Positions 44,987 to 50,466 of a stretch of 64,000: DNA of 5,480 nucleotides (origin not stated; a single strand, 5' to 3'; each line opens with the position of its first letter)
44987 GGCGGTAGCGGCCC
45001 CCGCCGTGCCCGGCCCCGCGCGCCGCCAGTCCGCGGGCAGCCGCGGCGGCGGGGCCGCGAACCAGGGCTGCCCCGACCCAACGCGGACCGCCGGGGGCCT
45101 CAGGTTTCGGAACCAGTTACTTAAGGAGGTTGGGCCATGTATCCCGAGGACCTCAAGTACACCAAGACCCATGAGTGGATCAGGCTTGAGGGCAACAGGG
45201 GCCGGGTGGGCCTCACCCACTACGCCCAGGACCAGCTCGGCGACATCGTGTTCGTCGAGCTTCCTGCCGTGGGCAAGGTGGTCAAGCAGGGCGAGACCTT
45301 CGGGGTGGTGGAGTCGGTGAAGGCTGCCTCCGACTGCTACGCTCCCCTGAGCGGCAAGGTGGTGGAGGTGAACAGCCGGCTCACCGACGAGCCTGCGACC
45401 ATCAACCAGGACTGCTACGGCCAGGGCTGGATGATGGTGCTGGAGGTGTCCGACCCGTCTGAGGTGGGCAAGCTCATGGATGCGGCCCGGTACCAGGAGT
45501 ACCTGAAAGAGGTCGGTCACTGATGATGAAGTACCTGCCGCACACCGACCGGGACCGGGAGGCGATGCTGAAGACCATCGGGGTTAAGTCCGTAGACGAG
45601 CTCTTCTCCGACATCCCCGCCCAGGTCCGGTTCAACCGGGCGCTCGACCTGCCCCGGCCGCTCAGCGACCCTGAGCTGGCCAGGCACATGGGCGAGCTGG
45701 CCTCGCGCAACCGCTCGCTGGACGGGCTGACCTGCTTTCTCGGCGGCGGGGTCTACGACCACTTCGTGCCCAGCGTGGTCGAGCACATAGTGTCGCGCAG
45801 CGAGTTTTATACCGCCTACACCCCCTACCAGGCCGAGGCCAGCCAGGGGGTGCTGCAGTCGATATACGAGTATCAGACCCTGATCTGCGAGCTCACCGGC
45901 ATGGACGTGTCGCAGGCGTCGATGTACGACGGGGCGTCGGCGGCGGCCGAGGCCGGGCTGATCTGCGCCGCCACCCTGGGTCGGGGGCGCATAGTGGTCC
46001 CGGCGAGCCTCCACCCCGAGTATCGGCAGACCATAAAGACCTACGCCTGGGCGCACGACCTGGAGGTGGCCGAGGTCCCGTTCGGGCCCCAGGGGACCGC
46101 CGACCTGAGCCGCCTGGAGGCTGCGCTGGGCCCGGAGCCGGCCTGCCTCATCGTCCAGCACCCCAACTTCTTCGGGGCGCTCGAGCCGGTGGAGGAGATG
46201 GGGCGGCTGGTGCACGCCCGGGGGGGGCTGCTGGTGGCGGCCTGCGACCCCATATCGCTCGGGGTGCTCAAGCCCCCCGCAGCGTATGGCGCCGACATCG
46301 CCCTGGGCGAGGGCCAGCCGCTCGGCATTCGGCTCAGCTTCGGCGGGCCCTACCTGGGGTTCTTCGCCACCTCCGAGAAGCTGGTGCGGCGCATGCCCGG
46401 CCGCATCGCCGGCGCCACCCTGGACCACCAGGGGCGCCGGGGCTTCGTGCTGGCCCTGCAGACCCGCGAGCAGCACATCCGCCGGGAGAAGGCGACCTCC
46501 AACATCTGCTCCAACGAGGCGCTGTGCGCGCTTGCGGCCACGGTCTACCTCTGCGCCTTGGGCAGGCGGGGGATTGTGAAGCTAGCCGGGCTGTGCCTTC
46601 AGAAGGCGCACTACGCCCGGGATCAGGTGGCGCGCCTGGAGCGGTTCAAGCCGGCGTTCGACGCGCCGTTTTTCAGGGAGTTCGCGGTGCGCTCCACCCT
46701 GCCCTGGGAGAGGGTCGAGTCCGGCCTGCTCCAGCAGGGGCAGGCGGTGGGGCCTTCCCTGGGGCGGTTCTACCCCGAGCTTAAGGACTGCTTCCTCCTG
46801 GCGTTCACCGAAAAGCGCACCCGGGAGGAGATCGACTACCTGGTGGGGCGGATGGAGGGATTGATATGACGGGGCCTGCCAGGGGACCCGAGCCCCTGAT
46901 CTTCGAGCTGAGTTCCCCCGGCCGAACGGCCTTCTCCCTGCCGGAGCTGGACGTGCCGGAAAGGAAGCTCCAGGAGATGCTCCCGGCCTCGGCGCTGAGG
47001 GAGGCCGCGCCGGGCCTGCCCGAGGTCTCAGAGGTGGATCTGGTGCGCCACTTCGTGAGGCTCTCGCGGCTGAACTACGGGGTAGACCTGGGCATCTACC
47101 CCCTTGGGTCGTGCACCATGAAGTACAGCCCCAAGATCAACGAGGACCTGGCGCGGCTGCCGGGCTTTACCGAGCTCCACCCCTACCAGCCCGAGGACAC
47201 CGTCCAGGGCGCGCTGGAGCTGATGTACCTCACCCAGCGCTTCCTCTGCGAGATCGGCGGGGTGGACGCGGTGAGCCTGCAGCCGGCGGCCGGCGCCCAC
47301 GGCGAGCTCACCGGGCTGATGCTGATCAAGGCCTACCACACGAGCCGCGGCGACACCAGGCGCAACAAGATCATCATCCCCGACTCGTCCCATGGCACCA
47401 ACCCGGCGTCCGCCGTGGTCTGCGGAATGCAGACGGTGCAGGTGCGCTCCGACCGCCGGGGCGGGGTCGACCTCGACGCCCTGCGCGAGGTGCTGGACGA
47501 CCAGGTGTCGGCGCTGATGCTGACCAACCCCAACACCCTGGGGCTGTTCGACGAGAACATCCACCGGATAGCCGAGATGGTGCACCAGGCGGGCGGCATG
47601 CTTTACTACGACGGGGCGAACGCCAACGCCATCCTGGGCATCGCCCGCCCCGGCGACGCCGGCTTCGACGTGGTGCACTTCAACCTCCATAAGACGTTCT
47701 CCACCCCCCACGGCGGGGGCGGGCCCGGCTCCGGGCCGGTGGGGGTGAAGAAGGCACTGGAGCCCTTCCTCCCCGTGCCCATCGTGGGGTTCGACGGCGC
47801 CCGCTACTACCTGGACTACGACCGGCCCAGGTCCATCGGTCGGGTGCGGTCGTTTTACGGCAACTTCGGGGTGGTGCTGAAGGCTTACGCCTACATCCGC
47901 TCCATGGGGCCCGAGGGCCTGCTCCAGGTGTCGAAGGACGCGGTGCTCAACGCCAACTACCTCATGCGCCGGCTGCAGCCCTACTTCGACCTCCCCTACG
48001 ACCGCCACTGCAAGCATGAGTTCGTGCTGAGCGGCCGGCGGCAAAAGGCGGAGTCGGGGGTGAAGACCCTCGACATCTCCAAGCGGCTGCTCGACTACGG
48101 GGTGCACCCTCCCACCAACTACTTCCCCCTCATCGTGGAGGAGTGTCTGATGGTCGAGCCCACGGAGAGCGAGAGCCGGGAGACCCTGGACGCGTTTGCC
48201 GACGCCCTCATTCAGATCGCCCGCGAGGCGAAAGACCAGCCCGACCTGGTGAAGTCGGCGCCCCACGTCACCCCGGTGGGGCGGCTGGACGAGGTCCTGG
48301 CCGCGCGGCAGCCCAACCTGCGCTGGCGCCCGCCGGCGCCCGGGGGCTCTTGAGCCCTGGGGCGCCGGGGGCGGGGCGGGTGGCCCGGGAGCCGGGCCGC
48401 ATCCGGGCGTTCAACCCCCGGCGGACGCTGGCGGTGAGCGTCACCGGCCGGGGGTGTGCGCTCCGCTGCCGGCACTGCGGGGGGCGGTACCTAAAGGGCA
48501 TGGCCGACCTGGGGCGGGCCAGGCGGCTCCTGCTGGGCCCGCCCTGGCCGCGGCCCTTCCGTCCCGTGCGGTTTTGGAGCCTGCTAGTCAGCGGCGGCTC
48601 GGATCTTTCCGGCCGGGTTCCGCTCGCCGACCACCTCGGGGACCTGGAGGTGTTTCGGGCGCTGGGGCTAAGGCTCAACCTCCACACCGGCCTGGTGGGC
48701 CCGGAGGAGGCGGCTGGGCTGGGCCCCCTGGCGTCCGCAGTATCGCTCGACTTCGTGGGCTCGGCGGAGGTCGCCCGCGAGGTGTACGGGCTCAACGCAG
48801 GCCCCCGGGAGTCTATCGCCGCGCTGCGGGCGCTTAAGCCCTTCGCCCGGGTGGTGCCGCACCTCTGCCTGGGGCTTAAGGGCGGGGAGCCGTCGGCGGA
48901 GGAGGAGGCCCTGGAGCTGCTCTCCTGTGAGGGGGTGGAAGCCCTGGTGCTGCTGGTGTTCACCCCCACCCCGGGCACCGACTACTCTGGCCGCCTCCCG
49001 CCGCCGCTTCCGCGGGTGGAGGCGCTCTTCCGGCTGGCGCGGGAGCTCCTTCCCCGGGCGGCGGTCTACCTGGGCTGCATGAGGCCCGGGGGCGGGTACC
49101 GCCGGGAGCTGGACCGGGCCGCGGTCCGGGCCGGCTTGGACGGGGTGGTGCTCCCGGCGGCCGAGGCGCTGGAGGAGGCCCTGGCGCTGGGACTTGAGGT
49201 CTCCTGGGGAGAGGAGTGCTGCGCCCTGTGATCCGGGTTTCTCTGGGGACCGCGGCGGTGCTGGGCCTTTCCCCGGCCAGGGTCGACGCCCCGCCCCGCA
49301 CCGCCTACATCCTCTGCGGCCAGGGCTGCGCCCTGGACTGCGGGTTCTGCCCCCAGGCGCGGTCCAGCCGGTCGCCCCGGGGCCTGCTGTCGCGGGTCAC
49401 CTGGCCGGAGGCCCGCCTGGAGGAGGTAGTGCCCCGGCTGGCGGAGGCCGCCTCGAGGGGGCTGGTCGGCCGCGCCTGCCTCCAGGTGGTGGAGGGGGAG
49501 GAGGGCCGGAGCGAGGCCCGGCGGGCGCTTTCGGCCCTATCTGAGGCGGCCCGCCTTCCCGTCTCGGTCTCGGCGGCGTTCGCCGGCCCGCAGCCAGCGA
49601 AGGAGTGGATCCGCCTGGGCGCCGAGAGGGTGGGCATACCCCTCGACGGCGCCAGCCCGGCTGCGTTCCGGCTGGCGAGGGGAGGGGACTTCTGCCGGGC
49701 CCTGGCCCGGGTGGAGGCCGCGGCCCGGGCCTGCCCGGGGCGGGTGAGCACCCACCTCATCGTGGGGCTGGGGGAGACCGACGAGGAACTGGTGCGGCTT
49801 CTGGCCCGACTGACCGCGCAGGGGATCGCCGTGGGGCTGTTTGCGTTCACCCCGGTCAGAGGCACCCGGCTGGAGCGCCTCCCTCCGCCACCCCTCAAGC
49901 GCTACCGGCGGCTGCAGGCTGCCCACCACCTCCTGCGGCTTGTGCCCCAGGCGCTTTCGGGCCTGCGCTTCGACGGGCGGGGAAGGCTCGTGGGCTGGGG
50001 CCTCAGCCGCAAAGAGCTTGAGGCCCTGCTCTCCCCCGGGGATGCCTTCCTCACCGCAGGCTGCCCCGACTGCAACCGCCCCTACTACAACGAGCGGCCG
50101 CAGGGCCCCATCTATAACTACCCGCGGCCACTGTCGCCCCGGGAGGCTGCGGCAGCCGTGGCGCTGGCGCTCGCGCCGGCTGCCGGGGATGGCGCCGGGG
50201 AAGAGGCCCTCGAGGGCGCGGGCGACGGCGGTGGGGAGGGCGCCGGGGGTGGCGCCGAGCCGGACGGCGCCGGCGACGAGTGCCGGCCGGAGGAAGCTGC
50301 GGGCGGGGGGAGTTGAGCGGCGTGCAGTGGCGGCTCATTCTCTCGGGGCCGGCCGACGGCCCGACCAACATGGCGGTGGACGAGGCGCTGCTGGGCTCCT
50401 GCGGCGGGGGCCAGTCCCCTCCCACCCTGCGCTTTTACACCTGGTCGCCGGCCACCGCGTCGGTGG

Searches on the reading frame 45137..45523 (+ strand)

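Call 10: search_protein_families(library=pfam, proteins=[window:45137-45523:+], max_evalue=0.01)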
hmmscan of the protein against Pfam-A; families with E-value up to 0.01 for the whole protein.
window:45137-45523:+ (128 aa): 1 family
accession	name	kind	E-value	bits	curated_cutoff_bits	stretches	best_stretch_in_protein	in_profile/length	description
PF01597.25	GCV_H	-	2.4e-46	157.1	22.2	1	6-125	1-121/122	Glycine cleavage H-protein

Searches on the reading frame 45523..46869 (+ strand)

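Call 10: search_protein_families(library=pfam, proteins=[window:45523-46869:+], max_evalue=0.01)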
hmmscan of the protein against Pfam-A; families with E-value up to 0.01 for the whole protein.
window:45523-46869:+ (448 aa): 2 families
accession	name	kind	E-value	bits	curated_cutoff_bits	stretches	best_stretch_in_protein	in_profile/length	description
PF02347.22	GDC-P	-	4.5e-128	428.2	26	1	3-441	2-426/429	Glycine cleavage system P-protein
PF00266.25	Aminotran_5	-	0.00014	21.4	21.5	1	156-238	90-173/371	Aminotransferase class-V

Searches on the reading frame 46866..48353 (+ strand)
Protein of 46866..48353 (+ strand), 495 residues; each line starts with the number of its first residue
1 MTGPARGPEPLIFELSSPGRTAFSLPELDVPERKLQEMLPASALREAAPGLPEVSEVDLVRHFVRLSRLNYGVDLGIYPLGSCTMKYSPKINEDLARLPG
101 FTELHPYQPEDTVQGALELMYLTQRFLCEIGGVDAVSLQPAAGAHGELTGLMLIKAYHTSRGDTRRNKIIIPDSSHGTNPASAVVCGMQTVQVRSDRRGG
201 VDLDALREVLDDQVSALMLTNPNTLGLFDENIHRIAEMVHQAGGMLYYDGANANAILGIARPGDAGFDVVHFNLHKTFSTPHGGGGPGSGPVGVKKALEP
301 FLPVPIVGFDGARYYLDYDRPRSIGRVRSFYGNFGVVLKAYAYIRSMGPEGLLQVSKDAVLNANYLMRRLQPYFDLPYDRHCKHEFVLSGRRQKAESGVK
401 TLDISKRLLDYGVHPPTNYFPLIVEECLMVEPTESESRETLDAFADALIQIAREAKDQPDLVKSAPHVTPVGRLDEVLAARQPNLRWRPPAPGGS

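Call 10: search_protein_families(library=pfam, proteins=[window:46866-48353:+], max_evalue=0.01)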
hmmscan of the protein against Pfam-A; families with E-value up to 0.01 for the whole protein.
window:46866-48353:+ (495 aa): 4 families
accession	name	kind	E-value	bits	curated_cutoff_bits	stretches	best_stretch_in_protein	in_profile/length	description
PF21478.3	GcvP2_C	-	1.7e-29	102.6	27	1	356-457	2-104/122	Glycine dehydrogenase, C-terminal domain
PF02347.22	GDC-P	-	3.7e-11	43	26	1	54-309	47-290/429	Glycine cleavage system P-protein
PF00266.25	Aminotran_5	-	0.00018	21.1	21.5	1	166-283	88-207/371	Aminotransferase class-V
PF01212.27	Beta_elim_lyase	-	0.0026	17.6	27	1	170-284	75-207/288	Beta-eliminating lyase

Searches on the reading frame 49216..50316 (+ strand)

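Call 53: search_protein_families(library=pfam, proteins=[window:49216-50316:+], max_evalue=0.001)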
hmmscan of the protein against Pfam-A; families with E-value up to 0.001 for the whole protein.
window:49216-50316:+ (366 aa): 1 family
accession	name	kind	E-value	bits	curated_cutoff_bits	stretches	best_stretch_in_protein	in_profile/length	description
PF04055.27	Radical_SAM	-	3e-12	47.5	29.5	1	34-197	3-164/166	Radical SAM superfamily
